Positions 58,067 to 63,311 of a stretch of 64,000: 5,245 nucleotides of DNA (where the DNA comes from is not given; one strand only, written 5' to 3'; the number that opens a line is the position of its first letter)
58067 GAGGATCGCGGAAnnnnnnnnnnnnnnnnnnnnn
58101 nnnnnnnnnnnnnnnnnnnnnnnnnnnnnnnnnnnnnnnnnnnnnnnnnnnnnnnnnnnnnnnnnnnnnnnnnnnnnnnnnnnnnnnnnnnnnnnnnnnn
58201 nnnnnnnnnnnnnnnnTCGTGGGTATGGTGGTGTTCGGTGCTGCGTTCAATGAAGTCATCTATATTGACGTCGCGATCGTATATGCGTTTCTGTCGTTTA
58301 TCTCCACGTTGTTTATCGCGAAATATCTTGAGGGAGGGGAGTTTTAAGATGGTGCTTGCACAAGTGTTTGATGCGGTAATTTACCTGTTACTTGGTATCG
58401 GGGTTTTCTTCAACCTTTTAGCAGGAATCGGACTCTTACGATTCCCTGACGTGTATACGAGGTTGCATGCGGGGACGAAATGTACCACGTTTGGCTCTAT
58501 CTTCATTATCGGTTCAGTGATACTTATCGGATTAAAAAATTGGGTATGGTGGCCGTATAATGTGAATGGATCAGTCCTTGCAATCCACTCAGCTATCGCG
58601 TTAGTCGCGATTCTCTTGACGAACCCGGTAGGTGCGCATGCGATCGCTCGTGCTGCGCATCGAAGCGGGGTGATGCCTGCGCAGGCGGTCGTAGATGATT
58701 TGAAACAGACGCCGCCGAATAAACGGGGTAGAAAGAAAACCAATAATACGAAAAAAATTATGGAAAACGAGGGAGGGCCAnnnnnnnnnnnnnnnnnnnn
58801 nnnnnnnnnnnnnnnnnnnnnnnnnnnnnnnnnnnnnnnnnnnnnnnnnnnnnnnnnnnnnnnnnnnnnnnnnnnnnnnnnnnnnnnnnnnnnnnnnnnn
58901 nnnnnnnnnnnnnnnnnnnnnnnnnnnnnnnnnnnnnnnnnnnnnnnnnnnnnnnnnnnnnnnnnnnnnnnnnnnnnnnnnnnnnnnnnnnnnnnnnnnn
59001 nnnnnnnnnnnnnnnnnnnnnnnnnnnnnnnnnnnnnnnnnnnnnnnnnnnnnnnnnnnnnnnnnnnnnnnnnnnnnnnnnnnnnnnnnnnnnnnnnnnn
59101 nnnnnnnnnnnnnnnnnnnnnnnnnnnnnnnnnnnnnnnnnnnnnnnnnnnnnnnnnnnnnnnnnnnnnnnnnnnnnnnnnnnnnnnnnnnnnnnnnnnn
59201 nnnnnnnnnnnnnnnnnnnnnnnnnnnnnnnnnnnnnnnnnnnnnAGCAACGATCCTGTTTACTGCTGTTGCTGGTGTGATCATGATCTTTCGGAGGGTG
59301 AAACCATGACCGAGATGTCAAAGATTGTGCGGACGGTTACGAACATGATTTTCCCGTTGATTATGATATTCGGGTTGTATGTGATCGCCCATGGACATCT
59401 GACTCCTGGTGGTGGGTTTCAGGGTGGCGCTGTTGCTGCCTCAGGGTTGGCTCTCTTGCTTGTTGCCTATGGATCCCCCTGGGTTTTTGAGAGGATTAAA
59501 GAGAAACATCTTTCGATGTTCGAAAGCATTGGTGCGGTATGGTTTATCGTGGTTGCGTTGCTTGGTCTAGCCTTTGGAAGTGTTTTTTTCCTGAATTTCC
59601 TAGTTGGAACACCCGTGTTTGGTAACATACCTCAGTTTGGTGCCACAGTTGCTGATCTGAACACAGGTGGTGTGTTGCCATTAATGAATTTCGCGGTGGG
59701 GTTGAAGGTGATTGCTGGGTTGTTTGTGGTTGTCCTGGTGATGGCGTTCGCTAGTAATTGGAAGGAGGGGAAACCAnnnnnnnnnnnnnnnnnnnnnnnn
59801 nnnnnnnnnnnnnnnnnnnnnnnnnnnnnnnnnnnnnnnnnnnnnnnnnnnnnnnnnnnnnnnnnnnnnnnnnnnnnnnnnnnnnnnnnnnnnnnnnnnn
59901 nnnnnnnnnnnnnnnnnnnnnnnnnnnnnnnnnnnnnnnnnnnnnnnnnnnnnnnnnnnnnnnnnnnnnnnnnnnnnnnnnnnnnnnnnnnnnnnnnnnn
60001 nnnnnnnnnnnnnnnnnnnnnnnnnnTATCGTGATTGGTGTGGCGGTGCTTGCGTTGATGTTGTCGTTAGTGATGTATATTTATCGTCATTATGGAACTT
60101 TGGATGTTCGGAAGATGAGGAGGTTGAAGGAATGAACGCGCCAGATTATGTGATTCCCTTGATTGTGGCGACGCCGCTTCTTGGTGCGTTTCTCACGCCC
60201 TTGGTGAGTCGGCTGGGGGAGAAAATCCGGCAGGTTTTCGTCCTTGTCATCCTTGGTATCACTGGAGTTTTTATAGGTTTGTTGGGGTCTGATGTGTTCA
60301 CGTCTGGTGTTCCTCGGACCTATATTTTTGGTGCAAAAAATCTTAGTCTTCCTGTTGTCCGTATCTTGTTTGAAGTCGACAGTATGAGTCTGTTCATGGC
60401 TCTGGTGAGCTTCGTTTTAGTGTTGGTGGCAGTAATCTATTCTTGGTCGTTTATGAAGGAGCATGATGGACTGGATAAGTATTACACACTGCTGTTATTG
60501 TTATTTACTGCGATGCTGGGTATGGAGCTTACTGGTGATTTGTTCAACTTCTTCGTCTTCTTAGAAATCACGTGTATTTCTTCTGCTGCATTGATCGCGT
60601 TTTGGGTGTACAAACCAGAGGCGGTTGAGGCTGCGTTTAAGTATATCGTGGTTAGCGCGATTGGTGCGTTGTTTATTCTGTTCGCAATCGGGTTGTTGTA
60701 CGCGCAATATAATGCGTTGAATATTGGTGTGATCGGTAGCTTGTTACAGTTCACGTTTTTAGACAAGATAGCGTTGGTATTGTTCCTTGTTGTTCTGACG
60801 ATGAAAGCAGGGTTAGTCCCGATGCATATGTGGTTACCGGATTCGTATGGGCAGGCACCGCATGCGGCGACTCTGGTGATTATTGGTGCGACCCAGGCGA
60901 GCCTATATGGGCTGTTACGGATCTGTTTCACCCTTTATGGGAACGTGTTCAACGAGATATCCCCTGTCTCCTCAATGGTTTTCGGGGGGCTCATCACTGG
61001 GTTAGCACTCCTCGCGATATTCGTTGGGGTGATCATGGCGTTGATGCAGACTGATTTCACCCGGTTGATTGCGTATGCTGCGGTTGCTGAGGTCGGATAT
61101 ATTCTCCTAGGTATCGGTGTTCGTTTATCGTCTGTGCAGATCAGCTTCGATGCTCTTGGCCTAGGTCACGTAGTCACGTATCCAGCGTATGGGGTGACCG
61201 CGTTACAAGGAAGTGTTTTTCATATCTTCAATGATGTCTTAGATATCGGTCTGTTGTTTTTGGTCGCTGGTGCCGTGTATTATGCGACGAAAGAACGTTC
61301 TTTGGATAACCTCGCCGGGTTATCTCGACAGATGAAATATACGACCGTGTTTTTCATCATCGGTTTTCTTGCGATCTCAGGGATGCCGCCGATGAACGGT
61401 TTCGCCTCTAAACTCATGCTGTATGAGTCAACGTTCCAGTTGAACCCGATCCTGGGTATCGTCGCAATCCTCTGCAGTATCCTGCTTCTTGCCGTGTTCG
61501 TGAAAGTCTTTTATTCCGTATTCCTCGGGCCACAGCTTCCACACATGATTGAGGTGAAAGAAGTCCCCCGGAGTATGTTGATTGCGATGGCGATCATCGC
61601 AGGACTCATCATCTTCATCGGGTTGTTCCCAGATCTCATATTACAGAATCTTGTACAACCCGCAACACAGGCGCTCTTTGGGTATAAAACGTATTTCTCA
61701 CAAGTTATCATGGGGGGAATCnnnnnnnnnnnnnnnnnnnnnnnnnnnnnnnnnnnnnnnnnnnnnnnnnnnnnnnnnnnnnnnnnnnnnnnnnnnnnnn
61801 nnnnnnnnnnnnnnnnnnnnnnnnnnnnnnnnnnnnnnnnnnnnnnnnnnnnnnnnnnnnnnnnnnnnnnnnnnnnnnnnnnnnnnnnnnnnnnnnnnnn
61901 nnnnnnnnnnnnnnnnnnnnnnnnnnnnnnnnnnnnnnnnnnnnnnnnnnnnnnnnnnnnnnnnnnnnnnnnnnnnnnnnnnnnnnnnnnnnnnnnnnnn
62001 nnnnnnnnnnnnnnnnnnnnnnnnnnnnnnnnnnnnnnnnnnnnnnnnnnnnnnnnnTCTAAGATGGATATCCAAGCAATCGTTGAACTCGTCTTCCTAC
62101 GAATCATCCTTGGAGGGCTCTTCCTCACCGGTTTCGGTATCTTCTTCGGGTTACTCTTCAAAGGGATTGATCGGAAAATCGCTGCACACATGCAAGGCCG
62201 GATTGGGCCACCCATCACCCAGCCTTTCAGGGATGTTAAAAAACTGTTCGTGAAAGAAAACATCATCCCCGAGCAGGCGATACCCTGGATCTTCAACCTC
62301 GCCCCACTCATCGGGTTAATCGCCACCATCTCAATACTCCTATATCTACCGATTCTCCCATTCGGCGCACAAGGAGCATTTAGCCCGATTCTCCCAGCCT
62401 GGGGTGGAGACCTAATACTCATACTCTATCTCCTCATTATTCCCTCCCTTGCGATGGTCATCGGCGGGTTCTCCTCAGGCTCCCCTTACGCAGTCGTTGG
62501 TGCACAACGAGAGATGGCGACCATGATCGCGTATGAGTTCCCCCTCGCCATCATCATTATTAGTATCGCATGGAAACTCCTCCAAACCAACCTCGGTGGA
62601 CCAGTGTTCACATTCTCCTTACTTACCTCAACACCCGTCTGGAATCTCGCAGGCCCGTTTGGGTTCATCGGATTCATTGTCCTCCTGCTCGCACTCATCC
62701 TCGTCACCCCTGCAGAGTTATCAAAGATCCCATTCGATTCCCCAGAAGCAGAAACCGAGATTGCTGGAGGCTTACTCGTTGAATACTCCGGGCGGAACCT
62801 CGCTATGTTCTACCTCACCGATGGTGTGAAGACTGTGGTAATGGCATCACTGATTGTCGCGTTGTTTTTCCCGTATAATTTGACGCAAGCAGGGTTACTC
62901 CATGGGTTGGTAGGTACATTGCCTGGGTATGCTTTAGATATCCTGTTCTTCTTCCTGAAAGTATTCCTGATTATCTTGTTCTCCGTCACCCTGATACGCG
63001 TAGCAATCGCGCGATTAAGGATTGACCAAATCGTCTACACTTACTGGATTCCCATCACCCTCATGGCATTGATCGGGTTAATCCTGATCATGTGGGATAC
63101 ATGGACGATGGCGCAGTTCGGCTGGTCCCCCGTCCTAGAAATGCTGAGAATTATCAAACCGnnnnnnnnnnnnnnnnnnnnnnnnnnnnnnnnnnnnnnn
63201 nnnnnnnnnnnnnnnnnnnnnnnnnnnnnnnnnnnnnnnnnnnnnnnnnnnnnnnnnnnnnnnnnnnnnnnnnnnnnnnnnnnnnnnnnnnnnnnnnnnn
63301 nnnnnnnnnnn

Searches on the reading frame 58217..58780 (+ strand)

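Call 36: search_protein_families(library=pfam, proteins=[window:58217-58780:+])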
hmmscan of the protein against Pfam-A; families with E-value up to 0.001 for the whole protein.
window:58217-58780:+ (188 aa): 1 family
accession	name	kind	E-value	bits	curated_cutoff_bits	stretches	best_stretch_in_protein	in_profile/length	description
PF03334.19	PhaG_MnhG_YufB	-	4e-25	88.3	23.4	1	58-148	1-80/80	Na+/H+ antiporter subunit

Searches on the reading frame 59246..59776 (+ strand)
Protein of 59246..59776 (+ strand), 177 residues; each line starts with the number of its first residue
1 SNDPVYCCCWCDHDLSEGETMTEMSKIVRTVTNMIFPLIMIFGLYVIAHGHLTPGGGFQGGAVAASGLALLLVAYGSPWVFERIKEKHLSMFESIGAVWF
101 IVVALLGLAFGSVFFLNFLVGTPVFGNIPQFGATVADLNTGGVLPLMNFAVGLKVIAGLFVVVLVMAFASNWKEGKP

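Call 36: search_protein_families(library=pfam, proteins=[window:59246-59776:+])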
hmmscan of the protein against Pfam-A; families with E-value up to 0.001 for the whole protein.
window:59246-59776:+ (177 aa): 1 family
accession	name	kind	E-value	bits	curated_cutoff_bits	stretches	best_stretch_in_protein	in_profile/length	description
PF04039.18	MnhB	-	6.3e-28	98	22.5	1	27-159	1-125/127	Domain related to MnhB subunit of Na+/H+ antiporter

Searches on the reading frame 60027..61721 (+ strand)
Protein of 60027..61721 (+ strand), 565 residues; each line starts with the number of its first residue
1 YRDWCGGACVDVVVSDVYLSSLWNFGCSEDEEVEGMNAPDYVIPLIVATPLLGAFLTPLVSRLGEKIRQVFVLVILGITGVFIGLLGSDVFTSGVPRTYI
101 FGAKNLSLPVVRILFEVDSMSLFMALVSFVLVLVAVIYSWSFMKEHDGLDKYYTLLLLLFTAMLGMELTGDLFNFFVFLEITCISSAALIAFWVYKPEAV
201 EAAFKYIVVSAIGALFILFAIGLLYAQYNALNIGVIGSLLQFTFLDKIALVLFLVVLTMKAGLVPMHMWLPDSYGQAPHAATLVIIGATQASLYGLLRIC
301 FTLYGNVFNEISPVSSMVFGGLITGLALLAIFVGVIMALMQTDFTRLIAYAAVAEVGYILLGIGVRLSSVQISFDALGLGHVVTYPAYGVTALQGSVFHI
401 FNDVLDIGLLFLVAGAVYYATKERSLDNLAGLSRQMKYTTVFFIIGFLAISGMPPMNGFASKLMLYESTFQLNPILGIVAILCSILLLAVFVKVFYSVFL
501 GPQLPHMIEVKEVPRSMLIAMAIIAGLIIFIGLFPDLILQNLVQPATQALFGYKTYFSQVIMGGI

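Call 36: search_protein_families(library=pfam, proteins=[window:60027-61721:+])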
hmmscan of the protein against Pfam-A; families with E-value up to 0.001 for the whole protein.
window:60027-61721:+ (565 aa): 2 families
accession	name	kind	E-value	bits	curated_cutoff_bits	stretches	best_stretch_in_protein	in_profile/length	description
PF00361.26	Proton_antipo_M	-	1.2e-39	136.7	21.5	2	170-366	2-194/294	NADH:quinone oxidoreductase/Mrp antiporter, TM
PF00662.26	Proton_antipo_N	-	9.1e-05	22.7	24.5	1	112-153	10-51/51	NADH-Ubiquinone oxidoreductase (complex I), chain 5 N-terminus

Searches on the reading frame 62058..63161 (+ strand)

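Call 36: search_protein_families(library=pfam, proteins=[window:62058-63161:+])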
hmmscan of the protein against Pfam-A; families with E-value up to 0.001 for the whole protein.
window:62058-63161:+ (368 aa): 1 family
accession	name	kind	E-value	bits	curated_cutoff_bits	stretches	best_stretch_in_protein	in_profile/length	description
PF00146.26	NADHdh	-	6.9e-67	226.3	27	1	26-344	9-297/298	NADH dehydrogenase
